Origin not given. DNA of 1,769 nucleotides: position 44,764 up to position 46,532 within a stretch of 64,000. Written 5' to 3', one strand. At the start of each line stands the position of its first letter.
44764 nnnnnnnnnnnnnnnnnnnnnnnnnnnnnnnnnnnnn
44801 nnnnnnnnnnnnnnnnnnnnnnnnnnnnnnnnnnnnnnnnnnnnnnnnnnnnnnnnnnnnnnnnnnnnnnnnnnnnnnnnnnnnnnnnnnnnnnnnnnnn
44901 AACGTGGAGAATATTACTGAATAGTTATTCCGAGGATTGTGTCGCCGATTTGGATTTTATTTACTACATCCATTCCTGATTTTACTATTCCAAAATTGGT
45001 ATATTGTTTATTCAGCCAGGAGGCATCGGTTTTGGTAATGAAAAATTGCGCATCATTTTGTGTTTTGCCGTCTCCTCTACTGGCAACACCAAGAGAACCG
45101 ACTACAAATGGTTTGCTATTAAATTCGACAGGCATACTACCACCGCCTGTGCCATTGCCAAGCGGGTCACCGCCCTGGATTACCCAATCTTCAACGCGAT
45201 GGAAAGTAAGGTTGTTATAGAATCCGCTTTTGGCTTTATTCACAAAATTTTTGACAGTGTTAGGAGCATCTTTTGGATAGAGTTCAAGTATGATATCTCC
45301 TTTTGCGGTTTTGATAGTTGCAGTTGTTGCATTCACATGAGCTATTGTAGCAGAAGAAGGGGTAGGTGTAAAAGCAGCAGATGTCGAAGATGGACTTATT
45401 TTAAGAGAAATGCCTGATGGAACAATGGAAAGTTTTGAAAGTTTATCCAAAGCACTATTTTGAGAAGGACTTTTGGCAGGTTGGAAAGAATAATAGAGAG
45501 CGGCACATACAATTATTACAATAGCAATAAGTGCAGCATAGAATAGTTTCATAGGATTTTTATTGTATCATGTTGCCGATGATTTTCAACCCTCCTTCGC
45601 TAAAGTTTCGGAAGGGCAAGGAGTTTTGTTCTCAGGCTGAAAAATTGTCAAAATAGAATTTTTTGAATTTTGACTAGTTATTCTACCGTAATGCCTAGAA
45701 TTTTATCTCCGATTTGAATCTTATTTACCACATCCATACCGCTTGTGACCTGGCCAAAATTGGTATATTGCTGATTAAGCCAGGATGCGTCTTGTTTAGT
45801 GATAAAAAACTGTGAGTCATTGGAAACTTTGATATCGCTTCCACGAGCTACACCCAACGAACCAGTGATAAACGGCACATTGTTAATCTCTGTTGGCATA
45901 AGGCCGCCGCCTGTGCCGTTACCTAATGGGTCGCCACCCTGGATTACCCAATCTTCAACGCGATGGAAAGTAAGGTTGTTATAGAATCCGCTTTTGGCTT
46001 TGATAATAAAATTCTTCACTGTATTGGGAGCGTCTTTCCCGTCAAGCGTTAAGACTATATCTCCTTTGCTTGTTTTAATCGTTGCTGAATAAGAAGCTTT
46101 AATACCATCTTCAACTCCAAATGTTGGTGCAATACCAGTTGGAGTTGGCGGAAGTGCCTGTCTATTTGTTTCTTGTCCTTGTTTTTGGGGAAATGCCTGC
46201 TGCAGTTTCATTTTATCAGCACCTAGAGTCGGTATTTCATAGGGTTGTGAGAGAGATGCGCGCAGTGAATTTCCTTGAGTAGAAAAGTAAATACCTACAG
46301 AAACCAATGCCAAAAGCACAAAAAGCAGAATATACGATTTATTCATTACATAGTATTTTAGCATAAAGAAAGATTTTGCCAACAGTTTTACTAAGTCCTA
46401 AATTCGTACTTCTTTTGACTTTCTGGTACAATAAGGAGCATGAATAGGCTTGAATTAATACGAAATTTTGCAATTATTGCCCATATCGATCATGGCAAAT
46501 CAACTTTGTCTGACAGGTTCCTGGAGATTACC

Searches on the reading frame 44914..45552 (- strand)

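Call 17: search_protein_families(library=pfam, proteins=[window:44914-45552:-], max_evalue=0.00001)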
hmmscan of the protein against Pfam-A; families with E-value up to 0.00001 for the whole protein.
window:44914-45552:- (212 aa): 1 family
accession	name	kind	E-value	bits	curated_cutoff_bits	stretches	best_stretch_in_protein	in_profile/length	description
PF00160.26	Pro_isomerase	-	6.9e-36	124.3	21.7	1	79-205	3-142/159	Cyclophilin type peptidyl-prolyl cis-trans isomerase/CLD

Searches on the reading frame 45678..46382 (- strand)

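Call 17: search_protein_families(library=pfam, proteins=[window:45678-46382:-], max_evalue=0.00001)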
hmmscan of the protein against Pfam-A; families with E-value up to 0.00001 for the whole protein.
window:45678-46382:- (234 aa): 1 family
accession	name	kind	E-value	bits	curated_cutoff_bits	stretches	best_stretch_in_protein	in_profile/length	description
PF00160.26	Pro_isomerase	-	2.9e-35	122.3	21.7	1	101-225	3-140/159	Cyclophilin type peptidyl-prolyl cis-trans isomerase/CLD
